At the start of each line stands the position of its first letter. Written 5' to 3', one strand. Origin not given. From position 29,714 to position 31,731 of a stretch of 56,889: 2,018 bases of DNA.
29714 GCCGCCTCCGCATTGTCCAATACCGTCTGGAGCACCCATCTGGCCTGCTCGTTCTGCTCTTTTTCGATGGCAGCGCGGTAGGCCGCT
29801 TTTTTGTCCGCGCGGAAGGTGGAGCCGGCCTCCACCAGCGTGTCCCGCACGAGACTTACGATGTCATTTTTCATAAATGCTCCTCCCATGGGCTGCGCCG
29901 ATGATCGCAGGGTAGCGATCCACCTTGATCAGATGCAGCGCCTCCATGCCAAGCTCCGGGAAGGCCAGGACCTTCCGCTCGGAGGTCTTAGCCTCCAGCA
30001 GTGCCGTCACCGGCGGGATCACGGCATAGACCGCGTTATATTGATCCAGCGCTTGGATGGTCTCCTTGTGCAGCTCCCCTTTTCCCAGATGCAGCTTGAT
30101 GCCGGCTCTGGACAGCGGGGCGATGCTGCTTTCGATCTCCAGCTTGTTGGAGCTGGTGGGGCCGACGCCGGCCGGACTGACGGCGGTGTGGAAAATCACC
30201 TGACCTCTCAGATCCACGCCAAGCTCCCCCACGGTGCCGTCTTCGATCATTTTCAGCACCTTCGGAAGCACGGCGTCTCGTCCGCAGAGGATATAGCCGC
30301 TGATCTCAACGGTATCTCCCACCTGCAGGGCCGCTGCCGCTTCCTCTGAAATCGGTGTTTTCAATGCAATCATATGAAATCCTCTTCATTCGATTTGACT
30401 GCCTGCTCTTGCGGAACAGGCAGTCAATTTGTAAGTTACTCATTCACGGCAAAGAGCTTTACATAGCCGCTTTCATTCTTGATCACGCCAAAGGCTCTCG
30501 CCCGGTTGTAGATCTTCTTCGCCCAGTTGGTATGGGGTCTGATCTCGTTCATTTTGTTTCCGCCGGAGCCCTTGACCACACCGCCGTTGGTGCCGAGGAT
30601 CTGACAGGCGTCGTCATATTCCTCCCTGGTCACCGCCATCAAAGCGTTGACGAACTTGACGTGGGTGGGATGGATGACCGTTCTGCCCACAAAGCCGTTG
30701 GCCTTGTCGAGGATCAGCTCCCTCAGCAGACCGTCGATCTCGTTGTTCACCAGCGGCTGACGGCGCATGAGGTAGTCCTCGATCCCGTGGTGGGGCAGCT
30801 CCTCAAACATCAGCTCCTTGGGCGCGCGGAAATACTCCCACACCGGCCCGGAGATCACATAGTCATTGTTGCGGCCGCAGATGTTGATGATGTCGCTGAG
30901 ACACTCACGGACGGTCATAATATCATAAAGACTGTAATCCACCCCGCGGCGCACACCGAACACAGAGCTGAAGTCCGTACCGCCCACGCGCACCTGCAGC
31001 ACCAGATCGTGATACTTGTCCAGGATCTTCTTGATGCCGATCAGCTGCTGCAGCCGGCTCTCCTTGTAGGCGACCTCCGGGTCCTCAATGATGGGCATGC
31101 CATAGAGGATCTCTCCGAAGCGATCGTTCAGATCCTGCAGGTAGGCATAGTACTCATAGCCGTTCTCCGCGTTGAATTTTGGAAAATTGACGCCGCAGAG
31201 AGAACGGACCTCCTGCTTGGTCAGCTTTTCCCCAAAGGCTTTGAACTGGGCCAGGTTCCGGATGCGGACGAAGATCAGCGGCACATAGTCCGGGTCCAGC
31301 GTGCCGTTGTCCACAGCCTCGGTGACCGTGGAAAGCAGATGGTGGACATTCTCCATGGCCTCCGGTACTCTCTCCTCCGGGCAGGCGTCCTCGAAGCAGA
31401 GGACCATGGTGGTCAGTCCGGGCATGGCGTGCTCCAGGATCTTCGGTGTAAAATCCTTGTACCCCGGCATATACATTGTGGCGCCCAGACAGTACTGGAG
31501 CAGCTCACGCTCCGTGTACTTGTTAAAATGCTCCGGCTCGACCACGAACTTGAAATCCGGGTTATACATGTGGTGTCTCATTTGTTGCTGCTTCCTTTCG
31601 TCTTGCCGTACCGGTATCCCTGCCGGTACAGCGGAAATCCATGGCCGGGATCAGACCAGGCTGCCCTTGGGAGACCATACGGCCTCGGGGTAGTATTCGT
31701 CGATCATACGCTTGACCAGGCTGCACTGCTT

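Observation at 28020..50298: About 21 kb co-directional locus fusing a Wzx/Wzy glycopolymer kit with carboxylate-ligating enzymes and a pathway built from central-metabolism paralogs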

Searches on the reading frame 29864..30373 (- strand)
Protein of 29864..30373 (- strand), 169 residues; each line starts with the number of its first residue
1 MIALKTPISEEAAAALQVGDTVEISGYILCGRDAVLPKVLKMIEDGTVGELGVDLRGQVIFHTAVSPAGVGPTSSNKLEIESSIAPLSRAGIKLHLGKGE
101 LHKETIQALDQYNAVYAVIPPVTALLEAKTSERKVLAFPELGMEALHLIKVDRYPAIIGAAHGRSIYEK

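Call 3: search_protein_families(library=pfam, proteins=[window:29864-30373:-], max_evalue=0.01)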
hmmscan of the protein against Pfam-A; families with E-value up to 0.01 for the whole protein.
window:29864-30373:- (169 aa): 1 family
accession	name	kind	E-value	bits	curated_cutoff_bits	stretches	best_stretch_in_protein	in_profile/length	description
PF05683.17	Fumerase_C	-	3.1e-21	76.1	22.2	1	2-168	29-203/205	Fumarase C-terminus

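Call 5: search_protein_families(library=ncbifam, proteins=[window:29864-30373:-], max_evalue=0.01)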
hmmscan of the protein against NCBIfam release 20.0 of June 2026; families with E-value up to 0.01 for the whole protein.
window:29864-30373:- (169 aa): 8 families
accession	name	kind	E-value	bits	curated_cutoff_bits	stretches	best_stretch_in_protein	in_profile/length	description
TIGR00723.1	ttdB_fumA_fumB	subfamily_domain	1.7e-22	80.2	145.15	1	15-168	5-168/169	FumA C-terminus/TtdB family hydratase beta subunit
NF005310.0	PRK06842.1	equivalog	6.4e-22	78.2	238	1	2-168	3-174/185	Fe-S-containing hydro-lyase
NF006082.0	PRK08228.1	equivalog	6.6e-17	61.7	264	1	3-158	5-168/205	L(+)-tartrate dehydratase subunit beta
NF004708.0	PRK06043.1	equivalog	9.1e-15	54.7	269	1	3-169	4-178/192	fumarate hydratase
NF006253.0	PRK08395.1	equivalog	1.2e-12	47.9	244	1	2-169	3-165/166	fumarate hydratase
NF011920.0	PRK15391.1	subfamily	2.6e-07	29.3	1094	1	15-158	376-525/548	class I fumarate hydratase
NF011919.0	PRK15390.1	equivalog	5.6e-06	24.9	1105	1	17-158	378-525/548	class I fumarate hydratase FumA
NF011921.0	PRK15392.1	equivalog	5.7e-06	25.2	1060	1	12-158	372-524/550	class I fumarate hydratase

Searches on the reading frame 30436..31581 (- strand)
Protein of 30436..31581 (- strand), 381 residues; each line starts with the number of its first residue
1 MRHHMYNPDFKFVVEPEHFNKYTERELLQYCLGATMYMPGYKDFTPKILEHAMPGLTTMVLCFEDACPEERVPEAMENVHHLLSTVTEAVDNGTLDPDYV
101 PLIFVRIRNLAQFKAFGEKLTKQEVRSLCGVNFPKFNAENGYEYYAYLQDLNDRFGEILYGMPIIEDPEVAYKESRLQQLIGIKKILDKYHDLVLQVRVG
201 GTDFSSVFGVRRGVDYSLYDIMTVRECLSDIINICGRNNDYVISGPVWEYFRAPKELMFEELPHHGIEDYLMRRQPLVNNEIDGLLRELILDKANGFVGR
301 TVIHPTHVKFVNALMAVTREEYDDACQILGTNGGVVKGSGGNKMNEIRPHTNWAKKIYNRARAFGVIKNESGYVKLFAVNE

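Call 3: search_protein_families(library=pfam, proteins=[window:30436-31581:-], max_evalue=0.01)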
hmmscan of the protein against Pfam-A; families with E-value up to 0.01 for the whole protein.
window:30436-31581:- (381 aa): 1 family
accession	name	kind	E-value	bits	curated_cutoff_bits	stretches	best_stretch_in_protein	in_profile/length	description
PF15617.12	C-C_Bond_Lyase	-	3.6e-112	375.1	28.4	1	27-366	2-320/320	C-C_Bond_Lyase of the TIM-Barrel fold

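Call 5: search_protein_families(library=ncbifam, proteins=[window:30436-31581:-], max_evalue=0.01)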
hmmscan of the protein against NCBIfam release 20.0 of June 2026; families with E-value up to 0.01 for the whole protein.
window:30436-31581:- (381 aa): 2 families
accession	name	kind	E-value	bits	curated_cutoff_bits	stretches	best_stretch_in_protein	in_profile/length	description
TIGR01588.1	citE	equivalog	8.2e-06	25.1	443.4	1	280-345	198-264/288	citrate (pro-3S)-lyase subunit beta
NF038242.1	RipC_Ccl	equivalog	0.00013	21.6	375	1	281-333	190-242/268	itaconate degradation C-C-lyase RipC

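Call 24: search_solved_structures(query=window:30436-31581:-, max_evalue=0.1)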
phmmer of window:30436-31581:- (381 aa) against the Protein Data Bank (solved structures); distinct sequences matched with E-value up to 0.1: 0.

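Call 76: find_homologous_proteins(query=window:30436-31581:-, max_evalue=0.001)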
Query window:30436-31581:- (381 aa): 5687 proteins with E <= 0.001 among 7420 candidates; the best 120 are listed.
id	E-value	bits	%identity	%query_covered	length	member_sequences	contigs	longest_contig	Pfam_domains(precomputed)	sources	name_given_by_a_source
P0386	5.1e-250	847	94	100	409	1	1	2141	PF15617.13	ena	-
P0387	1.4e-249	845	93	100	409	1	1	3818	PF15617.13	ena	-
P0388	1.7e-248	842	93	100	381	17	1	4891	PF15617.13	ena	-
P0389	3.5e-246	834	92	100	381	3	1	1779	PF15617.13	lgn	-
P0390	3.3e-244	828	92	100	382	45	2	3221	PF15617.13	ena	-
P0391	1.6e-243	825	90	100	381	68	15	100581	PF15617.13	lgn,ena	-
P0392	5.5e-242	820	91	100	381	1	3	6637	PF15617.13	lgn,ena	-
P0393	2.5e-239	812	90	100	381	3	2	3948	PF15617.13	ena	-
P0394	3.1e-238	808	90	100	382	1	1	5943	PF15617.13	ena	-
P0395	6.1e-238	807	88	100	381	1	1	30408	PF15617.13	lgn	-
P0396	9.0e-237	803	87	100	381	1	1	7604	PF15617.13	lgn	-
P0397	1.1e-236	803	89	100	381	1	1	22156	PF15617.13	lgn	-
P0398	6.6e-236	800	88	100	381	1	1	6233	PF15617.13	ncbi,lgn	-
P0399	1.0e-235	800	88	100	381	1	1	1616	PF15617.13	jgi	-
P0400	1.2e-235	799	88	100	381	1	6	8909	PF15617.13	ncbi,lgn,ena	-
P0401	2.9e-235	798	89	100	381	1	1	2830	PF15617.13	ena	-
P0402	7.0e-235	797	88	100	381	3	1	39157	PF15617.13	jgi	-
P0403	7.8e-235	797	88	100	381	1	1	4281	PF15617.13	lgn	-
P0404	1.0e-234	796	86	100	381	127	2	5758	PF15617.13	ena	-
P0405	1.4e-234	796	88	100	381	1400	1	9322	PF15617.13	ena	-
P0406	3.5e-234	795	88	100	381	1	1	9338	PF15617.13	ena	-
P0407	9.5e-234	793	88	100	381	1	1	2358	PF15617.13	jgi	-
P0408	1.4e-233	793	88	100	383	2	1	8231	PF15617.13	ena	-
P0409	1.9e-233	792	88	100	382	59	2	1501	PF15617.13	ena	-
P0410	2.3e-233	792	88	100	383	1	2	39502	PF15617.13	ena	-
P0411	2.7e-233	792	86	100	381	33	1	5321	PF15617.13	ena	-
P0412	2.9e-233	792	87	100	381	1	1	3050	PF15617.13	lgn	-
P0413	3.6e-233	791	86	100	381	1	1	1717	PF15617.13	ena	-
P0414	4.7e-233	791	88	99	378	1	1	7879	PF15617.13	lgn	-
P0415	4.9e-233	791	87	100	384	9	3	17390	PF15617.13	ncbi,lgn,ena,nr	ncbi:MAG: HpcH/HpaI aldolase/citrate lyase family protein [Clostridia bacterium]|nr:HpcH/HpaI aldola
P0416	5.2e-233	791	87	100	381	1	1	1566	PF15617.13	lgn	-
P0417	5.5e-233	791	86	100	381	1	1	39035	PF15617.13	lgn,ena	-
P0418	7.4e-233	790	86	100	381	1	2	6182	PF15617.13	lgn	-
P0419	7.7e-233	790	87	100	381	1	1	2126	PF15617.13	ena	-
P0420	8.9e-233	790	88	99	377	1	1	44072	PF15617.13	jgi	-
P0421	1.0e-232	790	85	100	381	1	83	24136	PF15617.13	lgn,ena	-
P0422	1.2e-232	790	85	100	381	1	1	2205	PF15617.13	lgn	-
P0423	1.4e-232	789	85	100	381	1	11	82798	PF15617.13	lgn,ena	-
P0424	1.7e-232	789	87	100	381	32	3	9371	PF15617.13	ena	-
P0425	1.8e-232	789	86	100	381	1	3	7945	PF15617.13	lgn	-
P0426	2.8e-232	788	87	100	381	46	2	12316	PF15617.13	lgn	-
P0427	3.4e-232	788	87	100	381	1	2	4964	PF15617.13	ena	-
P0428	3.9e-232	788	87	100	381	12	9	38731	PF15617.13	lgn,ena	-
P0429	3.9e-232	788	85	100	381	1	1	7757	PF15617.13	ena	-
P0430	5.9e-232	787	85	100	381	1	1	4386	PF15617.13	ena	-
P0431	7.7e-232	787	85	100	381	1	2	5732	PF15617.13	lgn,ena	-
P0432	8.1e-232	787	86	100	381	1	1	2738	PF15617.13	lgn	-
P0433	8.4e-232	787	87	100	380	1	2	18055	PF15617.13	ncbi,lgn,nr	ncbi:MAG: HpcH/HpaI aldolase/citrate lyase family protein [Clostridiales bacterium]|nr:HpcH/HpaI ald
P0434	9.5e-232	787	87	99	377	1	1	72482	PF15617.13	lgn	-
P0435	1.4e-231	786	85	100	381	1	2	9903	PF15617.13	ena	-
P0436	1.9e-231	786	85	100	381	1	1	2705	PF15617.13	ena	-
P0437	2.8e-231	785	85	100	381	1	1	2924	PF15617.13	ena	-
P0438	3.3e-231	785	86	100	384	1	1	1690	PF15617.13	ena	-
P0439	3.6e-231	785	85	100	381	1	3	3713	PF15617.13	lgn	-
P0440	8.3e-231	784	88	99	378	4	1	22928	PF15617.13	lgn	-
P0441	9.2e-231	783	87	100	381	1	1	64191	PF15617.13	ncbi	-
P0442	1.0e-230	783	87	100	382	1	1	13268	PF15617.13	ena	-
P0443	1.3e-230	783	87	100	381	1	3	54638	PF15617.13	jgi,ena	-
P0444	1.8e-230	782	87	100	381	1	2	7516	PF15617.13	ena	-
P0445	2.1e-230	782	88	100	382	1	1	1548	PF15617.13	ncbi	-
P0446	2.4e-230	782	87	100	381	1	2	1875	PF15617.13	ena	-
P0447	2.6e-230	782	85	100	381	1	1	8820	PF15617.13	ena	-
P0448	2.6e-230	782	88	99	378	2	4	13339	PF15617.13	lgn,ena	-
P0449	2.7e-230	782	86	100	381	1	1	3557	PF15617.13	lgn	-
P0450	2.7e-230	782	87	100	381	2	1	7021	PF15617.13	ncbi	-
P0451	2.9e-230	782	87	100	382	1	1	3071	PF15617.13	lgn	-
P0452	4.1e-230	781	87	100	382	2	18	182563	PF15617.13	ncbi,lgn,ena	-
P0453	4.2e-230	781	87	100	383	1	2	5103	PF15617.13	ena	-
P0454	4.3e-230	781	85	100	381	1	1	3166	PF15617.13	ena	-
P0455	5.9e-230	781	86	100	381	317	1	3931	PF15617.13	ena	-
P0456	6.3e-230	781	87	100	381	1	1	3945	PF15617.13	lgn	-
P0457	7.1e-230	781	81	100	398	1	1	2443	PF15617.13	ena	-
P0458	7.1e-230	781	87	100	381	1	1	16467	PF15617.13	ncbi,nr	ncbi:MAG: HpcH/HpaI aldolase/citrate lyase family protein [Firmicutes bacterium]|nr:HpcH/HpaI aldola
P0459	8.8e-230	780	85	100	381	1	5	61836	PF15617.13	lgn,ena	-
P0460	9.1e-230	780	86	100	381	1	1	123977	PF15617.13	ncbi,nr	ncbi:MAG: HpcH/HpaI aldolase/citrate lyase family protein [Lachnospiraceae bacterium]|nr:HpcH/HpaI a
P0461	9.2e-230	780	86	100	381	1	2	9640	PF15617.13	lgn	-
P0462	1.0e-229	780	85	100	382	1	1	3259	PF15617.13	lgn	-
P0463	1.4e-229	780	86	100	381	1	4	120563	PF15617.13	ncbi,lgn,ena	-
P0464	2.1e-229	779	85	99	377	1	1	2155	PF15617.13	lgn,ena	-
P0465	2.2e-229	779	86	100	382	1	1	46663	PF15617.13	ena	-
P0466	2.5e-229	779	87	100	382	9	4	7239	PF15617.13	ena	-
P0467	3.4e-229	778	86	100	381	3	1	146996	PF15617.13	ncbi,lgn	-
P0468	3.6e-229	778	86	100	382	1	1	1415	PF15617.13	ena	-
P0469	3.6e-229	778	86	100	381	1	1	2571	PF15617.13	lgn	-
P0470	3.8e-229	778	85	100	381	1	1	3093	PF15617.13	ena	-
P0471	3.9e-229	778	86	100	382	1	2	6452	PF15617.13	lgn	-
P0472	4.0e-229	778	87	100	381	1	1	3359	PF15617.13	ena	-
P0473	4.1e-229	778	86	100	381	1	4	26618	PF15617.13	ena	-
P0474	5.3e-229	778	86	100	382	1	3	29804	PF15617.13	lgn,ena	-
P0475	5.6e-229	778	86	100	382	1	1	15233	PF15617.13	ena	-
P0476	5.9e-229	778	85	100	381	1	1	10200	PF15617.13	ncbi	-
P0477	9.2e-229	777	85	100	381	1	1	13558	PF15617.13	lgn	-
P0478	1.0e-228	777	85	100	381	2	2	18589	PF15617.13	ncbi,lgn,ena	-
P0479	1.3e-228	776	85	100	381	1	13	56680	PF15617.13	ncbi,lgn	-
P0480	1.9e-228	776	87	100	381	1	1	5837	PF15617.13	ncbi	-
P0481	2.1e-228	776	86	100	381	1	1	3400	PF15617.13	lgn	-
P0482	2.6e-228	775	86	100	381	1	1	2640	PF15617.13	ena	-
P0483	2.6e-228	775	87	100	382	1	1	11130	PF15617.13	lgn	-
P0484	1.2e-227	773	85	100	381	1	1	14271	PF15617.13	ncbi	-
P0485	1.2e-227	773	85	99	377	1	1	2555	PF15617.13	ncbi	-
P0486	2.9e-227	772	86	100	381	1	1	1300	PF15617.13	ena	-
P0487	3.6e-227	772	86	100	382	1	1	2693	PF15617.13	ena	-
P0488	3.8e-227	772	87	100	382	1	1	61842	PF15617.13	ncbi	-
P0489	4.0e-227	771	86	100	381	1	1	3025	PF15617.13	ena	-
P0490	4.3e-227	771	86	100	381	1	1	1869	PF15617.13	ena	-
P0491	4.3e-227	771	84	100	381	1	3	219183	PF15617.13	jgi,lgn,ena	-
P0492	5.5e-227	771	85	100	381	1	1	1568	PF15617.13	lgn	-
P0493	6.9e-227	771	85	100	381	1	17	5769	PF15617.13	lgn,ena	-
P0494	7.8e-227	771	85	100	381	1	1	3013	PF15617.13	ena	-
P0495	8.0e-227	770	86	100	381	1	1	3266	PF15617.13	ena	-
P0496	8.7e-227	770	85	100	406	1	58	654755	PF15617.13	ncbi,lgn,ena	-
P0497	8.7e-227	770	85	100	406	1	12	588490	PF15617.13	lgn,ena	-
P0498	8.8e-227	770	85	100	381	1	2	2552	PF15617.13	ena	-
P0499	9.1e-227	770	85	100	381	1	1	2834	PF15617.13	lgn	-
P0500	1.1e-226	770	86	100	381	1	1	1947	PF15617.13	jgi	jgi:citrate lyase beta subunit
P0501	1.3e-226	770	87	99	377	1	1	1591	PF15617.13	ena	-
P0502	1.6e-226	770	85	100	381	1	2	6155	PF15617.13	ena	-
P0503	1.6e-226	769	85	100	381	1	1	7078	PF15617.13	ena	-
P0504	1.6e-226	769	85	100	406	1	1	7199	PF15617.13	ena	-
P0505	1.7e-226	769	85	100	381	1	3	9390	PF15617.13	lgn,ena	-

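Call 84: predict_structure(alignment_id=A4)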
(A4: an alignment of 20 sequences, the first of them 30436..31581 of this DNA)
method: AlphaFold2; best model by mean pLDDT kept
length: 381 residues; sequences in the alignment: 20
mean_pLDDT: 53.8   pTM: 0.55
mean pLDDT of the five models: 53.8, 53.6, 53.0, 47.1, 46.0
residues with pLDDT >= 90: 40; 70-90: 93; 50-70: 52; < 50: 196
segments of 3 or more residues with pLDDT < 50: 1-33, 168-171, 200-222, 246-381
pLDDT, mean of each block of 10 residues (from residue 1): 31 31 41 61 83 64 76 93 93 83 85 93 89 80 88 86 61 67 79 61 32 32 57 65 44 27 29 26 29 24 24 29 37 27 26 37 32 27 26
secondary structure, 60 per line:
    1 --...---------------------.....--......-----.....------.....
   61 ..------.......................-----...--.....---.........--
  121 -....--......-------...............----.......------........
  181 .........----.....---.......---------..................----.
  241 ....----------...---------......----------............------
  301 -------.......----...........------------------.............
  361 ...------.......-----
elements in order: H27-31 E34-39 H45-49 E56-62 H69-91 E102-106 H110-118 H122-125 E128-133 H141-155 E160-166 H173-189 E194-198 H202-208 H218-235 E240-244 H267-272 H283-294 H308-314 H319-329 H348-363 H370-376

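Call 86: fold_search(model_id=the predicted structure, library=pdb)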
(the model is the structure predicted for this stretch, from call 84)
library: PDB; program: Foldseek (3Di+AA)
matches with E <= 10: 1447; with E <= 0.001: 3
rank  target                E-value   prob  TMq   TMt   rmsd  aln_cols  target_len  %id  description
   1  5ugr                  2.4e-05  1.00  0.40  0.46  19.0       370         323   15  Malyl-CoA lyase from Methylobacterium extorquens (released 2017-02-08)
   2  6kkh_C                2.3e-04  1.00  0.39  0.42  14.5       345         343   12  Crystal structure of the oxalate bound malyl-CoA lyase from Roseiflexus castenholzii (released 2019-09-04)
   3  6kkh_F                6.6e-04  1.00  0.36  0.39   5.1       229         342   13  Crystal structure of the oxalate bound malyl-CoA lyase from Roseiflexus castenholzii (released 2019-09-04)
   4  6kkh_E                1.2e-03  1.00  0.33  0.36   5.2       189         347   16  Crystal structure of the oxalate bound malyl-CoA lyase from Roseiflexus castenholzii (released 2019-09-04)
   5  6kin_E                1.3e-03  1.00  0.37  0.40   5.6       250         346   12  Crystal structure of the tri-functional malyl-CoA lyase from Roseiflexus castenholzii (released 2019-09-04)
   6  4l7z_B                1.5e-03  1.00  0.35  0.39   5.3       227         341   14  Crystal Structure of Chloroflexus aurantiacus malyl-CoA lyase (released 2013-12-04)
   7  3qqw_A                1.6e-03  1.00  0.39  0.50   5.1       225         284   15  Crystal structure of a putative lyase (Reut_B4148) from Ralstonia eutropha JMP134 at 2.44 A resolution (released 2011-03-02)
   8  6kkh_G                1.6e-03  1.00  0.36  0.41   6.4       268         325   12  Crystal structure of the oxalate bound malyl-CoA lyase from Roseiflexus castenholzii (released 2019-09-04)
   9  4l7z_E                1.6e-03  1.00  0.38  0.41  18.0       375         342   14  Crystal Structure of Chloroflexus aurantiacus malyl-CoA lyase (released 2013-12-04)
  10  4hx5_D                1.7e-03  0.60  0.18  0.22  11.2       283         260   10  Crystal structure of 11 beta-HSD1 in complex with SAR184841 (released 2013-05-08)
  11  6kin_C                1.8e-03  1.00  0.33  0.37   4.4       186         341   13  Crystal structure of the tri-functional malyl-CoA lyase from Roseiflexus castenholzii (released 2019-09-04)
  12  6kkh_H                2.3e-03  1.00  0.33  0.39   4.5       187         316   13  Crystal structure of the oxalate bound malyl-CoA lyase from Roseiflexus castenholzii (released 2019-09-04)
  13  6kkh_A                2.8e-03  1.00  0.36  0.41   5.5       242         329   12  Crystal structure of the oxalate bound malyl-CoA lyase from Roseiflexus castenholzii (released 2019-09-04)
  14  6bsn_B                2.8e-03  0.99  0.28  0.13  10.8       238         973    9  Structure of proline utilization A (PutA) with proline bound in remote sites (released 2018-01-03)
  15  6kkh_J                2.9e-03  1.00  0.34  0.37   5.9       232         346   13  Crystal structure of the oxalate bound malyl-CoA lyase from Roseiflexus castenholzii (released 2019-09-04)
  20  6kkh_K                4.2e-03  0.99  0.39  0.44  17.4       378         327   13  Crystal structure of the oxalate bound malyl-CoA lyase from Roseiflexus castenholzii (released 2019-09-04)
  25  6kkh_D                6.0e-03  1.00  0.34  0.39   4.8       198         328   14  Crystal structure of the oxalate bound malyl-CoA lyase from Roseiflexus castenholzii (released 2019-09-04)
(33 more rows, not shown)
